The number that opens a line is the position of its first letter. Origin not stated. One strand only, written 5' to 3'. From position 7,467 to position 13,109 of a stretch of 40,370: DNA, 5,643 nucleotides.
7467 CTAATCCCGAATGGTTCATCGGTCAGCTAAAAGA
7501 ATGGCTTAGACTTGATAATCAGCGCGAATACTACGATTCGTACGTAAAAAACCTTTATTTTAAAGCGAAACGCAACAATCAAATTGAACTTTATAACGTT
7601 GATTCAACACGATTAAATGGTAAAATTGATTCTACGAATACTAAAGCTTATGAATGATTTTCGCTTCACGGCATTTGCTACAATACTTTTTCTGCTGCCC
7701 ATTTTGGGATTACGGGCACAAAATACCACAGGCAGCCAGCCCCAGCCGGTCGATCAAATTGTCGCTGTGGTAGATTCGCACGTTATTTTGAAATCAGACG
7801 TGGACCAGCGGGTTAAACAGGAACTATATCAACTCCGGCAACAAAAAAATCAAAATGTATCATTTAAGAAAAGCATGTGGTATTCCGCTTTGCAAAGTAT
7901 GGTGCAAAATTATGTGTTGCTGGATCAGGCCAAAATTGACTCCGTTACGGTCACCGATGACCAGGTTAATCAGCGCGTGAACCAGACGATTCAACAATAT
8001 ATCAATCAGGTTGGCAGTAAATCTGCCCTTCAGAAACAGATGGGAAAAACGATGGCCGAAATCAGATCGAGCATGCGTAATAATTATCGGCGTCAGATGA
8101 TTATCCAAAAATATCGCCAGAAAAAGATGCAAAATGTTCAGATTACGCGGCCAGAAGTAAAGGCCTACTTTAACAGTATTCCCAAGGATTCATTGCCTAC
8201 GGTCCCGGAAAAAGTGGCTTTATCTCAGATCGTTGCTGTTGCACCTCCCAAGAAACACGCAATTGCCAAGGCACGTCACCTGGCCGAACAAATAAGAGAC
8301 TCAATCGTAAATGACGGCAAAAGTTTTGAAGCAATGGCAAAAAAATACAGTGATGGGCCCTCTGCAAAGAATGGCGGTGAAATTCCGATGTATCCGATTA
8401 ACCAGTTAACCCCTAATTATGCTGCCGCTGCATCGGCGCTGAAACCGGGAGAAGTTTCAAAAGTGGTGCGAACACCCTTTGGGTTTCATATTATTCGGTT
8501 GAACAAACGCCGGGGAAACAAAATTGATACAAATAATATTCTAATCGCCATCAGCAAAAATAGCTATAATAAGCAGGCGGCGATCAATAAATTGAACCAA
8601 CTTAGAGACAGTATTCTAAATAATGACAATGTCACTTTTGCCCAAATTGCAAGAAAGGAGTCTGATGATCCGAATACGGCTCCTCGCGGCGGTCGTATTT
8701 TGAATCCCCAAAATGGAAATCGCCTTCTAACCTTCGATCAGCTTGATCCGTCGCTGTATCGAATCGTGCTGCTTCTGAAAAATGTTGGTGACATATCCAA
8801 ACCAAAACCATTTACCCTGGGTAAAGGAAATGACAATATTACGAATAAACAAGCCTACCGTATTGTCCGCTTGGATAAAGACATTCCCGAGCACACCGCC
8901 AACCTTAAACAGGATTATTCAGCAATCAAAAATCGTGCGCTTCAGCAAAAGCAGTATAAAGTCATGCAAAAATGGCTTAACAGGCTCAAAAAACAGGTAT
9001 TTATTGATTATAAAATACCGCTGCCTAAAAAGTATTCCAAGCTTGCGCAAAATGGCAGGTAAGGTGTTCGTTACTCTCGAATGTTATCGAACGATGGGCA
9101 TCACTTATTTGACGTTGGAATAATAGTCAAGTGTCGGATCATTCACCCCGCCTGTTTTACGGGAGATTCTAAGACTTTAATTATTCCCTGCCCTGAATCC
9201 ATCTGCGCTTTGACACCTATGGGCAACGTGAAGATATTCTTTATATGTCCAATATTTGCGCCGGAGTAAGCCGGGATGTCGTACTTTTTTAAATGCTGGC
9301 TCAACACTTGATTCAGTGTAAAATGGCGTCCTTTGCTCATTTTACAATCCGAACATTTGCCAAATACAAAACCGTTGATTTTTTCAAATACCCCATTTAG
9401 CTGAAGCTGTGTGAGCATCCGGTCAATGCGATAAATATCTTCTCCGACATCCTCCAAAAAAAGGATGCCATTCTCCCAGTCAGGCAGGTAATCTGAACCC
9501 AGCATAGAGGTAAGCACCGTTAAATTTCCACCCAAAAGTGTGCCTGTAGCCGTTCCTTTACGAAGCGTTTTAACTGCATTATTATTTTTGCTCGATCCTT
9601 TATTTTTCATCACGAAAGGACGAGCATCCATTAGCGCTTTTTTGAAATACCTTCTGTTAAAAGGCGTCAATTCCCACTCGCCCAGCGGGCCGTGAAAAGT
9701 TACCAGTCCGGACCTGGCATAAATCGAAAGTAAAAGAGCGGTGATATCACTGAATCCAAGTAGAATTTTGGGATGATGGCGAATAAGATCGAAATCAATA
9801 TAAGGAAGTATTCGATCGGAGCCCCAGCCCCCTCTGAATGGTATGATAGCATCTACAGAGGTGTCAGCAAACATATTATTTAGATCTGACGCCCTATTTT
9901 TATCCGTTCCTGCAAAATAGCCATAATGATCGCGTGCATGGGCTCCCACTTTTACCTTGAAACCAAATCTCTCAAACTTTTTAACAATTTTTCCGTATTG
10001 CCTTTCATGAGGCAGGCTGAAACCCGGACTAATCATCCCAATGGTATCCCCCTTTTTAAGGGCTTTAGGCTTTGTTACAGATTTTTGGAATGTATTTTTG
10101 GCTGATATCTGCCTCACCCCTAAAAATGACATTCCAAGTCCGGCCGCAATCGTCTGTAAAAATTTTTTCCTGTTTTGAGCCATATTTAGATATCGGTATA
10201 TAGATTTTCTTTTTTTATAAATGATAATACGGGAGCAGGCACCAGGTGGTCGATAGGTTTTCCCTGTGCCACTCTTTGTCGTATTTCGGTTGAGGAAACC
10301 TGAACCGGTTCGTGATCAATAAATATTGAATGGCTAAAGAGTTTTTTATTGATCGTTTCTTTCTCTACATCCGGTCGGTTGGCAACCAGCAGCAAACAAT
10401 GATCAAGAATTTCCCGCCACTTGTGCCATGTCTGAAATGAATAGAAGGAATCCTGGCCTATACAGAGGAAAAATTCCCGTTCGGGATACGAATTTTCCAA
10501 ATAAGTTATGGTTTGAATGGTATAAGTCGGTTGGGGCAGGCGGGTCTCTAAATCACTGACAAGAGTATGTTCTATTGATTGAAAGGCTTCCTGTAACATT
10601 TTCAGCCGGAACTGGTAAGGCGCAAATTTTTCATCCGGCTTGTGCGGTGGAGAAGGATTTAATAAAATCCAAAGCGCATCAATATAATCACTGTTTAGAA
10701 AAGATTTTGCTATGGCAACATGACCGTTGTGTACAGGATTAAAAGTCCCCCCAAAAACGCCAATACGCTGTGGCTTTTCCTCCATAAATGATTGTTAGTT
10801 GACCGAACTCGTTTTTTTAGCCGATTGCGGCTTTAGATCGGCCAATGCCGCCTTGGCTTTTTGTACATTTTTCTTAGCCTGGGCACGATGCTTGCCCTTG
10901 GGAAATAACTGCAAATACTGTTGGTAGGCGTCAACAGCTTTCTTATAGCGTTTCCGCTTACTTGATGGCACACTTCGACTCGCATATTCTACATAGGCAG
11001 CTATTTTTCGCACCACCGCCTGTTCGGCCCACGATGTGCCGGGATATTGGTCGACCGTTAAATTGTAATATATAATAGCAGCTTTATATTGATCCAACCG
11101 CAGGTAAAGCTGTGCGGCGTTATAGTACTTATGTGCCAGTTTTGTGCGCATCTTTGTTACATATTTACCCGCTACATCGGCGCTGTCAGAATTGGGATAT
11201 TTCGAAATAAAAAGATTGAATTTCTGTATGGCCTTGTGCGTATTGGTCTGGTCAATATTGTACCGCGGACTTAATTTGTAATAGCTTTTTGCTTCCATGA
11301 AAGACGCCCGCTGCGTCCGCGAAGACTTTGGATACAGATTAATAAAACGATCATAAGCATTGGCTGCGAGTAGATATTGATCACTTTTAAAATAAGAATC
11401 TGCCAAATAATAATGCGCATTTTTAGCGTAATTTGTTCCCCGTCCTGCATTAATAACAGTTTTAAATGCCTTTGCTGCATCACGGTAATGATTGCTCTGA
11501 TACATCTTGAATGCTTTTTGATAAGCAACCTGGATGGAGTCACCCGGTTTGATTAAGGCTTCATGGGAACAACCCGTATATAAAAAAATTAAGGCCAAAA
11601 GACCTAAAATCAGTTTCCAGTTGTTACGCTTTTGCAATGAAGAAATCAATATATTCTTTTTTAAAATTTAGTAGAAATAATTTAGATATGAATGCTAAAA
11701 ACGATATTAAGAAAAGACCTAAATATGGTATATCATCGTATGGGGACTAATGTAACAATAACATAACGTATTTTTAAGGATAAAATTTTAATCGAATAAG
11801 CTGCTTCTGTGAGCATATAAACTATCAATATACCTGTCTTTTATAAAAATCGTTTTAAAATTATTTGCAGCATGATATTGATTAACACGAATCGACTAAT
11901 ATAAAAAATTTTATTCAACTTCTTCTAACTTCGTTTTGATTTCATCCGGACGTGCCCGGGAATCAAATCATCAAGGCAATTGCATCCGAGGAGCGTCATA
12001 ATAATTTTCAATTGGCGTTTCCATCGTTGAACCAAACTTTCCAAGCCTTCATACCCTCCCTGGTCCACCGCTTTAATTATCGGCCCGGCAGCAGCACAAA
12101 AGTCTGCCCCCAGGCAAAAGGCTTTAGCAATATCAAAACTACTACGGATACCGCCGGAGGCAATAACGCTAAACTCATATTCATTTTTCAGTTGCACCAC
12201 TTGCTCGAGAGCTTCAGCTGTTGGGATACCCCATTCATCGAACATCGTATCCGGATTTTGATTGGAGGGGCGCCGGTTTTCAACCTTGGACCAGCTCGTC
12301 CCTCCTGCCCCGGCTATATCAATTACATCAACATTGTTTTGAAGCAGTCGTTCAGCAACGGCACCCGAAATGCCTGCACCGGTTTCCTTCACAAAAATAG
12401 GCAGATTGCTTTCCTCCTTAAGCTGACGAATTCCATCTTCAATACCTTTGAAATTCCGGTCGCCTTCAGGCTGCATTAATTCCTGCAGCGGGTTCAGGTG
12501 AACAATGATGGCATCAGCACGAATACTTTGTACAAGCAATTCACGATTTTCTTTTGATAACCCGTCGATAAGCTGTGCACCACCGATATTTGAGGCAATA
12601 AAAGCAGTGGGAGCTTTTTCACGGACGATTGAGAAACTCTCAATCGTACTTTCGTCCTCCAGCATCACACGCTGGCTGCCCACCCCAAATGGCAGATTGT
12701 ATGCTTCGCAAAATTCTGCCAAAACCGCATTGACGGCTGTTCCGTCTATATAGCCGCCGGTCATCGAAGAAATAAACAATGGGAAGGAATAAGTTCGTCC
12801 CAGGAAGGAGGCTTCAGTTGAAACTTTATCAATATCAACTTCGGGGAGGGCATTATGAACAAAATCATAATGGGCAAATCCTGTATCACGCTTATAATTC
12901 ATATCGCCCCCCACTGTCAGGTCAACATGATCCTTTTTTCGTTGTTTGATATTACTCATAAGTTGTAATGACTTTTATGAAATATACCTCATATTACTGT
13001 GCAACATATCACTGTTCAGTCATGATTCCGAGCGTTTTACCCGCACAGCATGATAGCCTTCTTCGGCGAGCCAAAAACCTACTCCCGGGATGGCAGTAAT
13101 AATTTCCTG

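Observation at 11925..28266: Self-contained isoprenoid-to-functionalised-hopanoid supercluster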

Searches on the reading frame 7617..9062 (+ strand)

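Call 5: search_protein_families(library=ncbifam, proteins=[window:7617-9062:+], max_evalue=0.00001)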
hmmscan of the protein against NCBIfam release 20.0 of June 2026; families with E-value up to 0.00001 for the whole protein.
window:7617-9062:+ (481 aa): 8 families
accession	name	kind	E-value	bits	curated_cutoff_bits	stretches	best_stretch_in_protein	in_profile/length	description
NF008038.0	PRK10770.1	equivalog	1.1e-32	113.4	394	1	30-399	9-371/431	peptidylprolyl isomerase SurA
NF000809.0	PRK00059.1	equivalog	3.4e-29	102.3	303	1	47-302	36-291/336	peptidylprolyl isomerase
NF002824.0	PRK02998.1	subfamily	2.7e-15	56.5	360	1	214-300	139-225/283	peptidylprolyl isomerase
NF002846.0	PRK03095.1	equivalog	1.7e-13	50.7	361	1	213-321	136-244/287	peptidylprolyl isomerase PrsA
NF002827.0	PRK03002.1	equivalog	9.7e-13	47.8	343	1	220-324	147-250/285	peptidylprolyl isomerase PrsA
TIGR02933.1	nifM_nitrog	equivalog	2.6e-10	40.6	168.2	1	84-293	19-215/256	nitrogen fixation protein NifM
NF051879.1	TDE1658_narrow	equivalog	1.4e-08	34.2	340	0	23-247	9-233/342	MOSP complex formation periplasmic protein, TDE1658 family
NF011969.0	PRK15441.1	equivalog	2.4e-08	34.3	127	1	214-297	9-91/93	peptidylprolyl isomerase PpiC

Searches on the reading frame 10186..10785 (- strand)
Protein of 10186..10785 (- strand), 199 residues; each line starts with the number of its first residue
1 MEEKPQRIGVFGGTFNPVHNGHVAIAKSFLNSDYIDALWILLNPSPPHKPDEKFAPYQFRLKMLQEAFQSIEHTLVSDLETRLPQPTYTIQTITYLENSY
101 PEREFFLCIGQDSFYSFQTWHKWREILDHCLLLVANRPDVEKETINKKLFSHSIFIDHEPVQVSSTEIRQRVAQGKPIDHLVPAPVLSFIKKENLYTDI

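Call 5: search_protein_families(library=ncbifam, proteins=[window:10186-10785:-], max_evalue=0.00001)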
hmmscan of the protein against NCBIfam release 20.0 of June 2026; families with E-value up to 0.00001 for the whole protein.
window:10186-10785:- (199 aa): 14 families
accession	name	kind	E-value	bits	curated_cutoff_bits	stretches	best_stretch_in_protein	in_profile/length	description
TIGR00482.1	TIGR00482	equivalog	1.1e-49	169.1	112.45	1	10-196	1-194/194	nicotinate (nicotinamide) nucleotide adenylyltransferase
NF000840.1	PRK00071.1-3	equivalog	1.8e-45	154.9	150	1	3-197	3-199/201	nicotinate-nucleotide adenylyltransferase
NF000839.0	PRK00071.1-1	equivalog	6e-42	144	187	2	5-147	5-147/219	nicotinate-nucleotide adenylyltransferase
NF005519.0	PRK07152.1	equivalog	8.3e-42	143.4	315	1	6-197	1-185/361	nicotinate-nucleotide adenylyltransferase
NF000841.0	PRK00071.1-4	equivalog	9.7e-39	133.2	197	1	3-197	4-193/194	nicotinate-nucleotide adenylyltransferase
NF000843.0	PRK00071.2-2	equivalog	2.8e-34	118.5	240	1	3-145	9-149/212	nicotinate-nucleotide adenylyltransferase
NF005410.0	PRK06973.1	equivalog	2.6e-26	92.3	214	1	3-147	19-166/243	nicotinate-nucleotide adenylyltransferase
NF000845.0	PRK00071.2-4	equivalog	8.6e-25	87.3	210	1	3-148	5-148/197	nicotinate-nucleotide adenylyltransferase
NF006479.0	PRK08887.1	equivalog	7.5e-21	74.7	164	1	6-137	2-134/174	nicotinate-nicotinamide nucleotide adenylyltransferase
NF000846.0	PRK00071.2-5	equivalog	1e-18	67.6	329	1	6-140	19-151/210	nicotinate-nucleotide adenylyltransferase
NF000842.0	PRK00071.2-1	equivalog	4.8e-17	62.2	167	1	6-197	2-185/191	nicotinate-nucleotide adenylyltransferase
TIGR00125.1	cyt_tran_rel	domain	1.3e-07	31.7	27.7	1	8-67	1-59/65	adenylyltransferase/cytidyltransferase family protein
TIGR01510.1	coaD_prev_kdtB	equivalog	3.6e-07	30.3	103.3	0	9-75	2-63/155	pantetheine-phosphate adenylyltransferase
NF002243.0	PRK01153.1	subfamily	8.8e-07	28.7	127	0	9-73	3-65/175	nicotinamide-nucleotide adenylyltransferase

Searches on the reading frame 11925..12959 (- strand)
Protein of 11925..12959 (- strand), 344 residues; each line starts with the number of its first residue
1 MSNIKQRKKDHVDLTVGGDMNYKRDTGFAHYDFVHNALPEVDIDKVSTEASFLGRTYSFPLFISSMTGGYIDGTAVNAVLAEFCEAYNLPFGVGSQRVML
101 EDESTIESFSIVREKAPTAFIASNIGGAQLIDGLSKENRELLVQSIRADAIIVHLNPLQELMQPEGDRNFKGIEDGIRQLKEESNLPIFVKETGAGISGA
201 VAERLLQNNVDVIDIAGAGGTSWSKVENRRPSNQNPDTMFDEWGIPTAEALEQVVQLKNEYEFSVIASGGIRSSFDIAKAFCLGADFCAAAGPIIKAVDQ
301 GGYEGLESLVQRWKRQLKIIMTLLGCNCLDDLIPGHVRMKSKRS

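Call 3: search_protein_families(library=ncbifam, proteins=[window:11925-12959:-], max_evalue=0.00001)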
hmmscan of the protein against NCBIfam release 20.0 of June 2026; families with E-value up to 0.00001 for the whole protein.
window:11925-12959:- (344 aa): 5 families
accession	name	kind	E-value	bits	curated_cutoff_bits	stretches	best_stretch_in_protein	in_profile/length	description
TIGR02151.1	IPP_isom_2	equivalog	1.1e-107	359.9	281.3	1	6-332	1-329/338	type 2 isopentenyl-diphosphate Delta-isomerase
NF008398.0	PRK11197.1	subfamily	5.3e-08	32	376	1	247-332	286-370/381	L-lactate dehydrogenase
TIGR02708.1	L_lactate_ox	equivalog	8.2e-08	31.6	645.5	1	250-332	272-353/367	L-lactate oxidase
TIGR01302.1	IMP_dehydrog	equivalog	9e-07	28.1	481.5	1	244-288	309-353/450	IMP dehydrogenase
NF033901.1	L_lactate_LldD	exception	2.8e-06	26.6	550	1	247-332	286-370/377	FMN-dependent L-lactate dehydrogenase LldD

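Call 4: search_protein_families(library=pfam, proteins=[window:11925-12959:-], max_evalue=0.001)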
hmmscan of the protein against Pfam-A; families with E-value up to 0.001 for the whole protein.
window:11925-12959:- (344 aa): 3 families
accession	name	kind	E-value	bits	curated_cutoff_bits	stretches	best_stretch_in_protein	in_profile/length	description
PF01070.24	FMN_dh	-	5.5e-27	95.2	24.9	2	175-338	209-349/350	FMN-dependent dehydrogenase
PF01645.23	Glu_synthase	-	1.2e-10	41.6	20.4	1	172-291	190-304/369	Conserved region in glutamate synthase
PF00478.31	IMPDH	-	1.7e-08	34.3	25.6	1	243-288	188-233/345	IMP dehydrogenase / GMP reductase domain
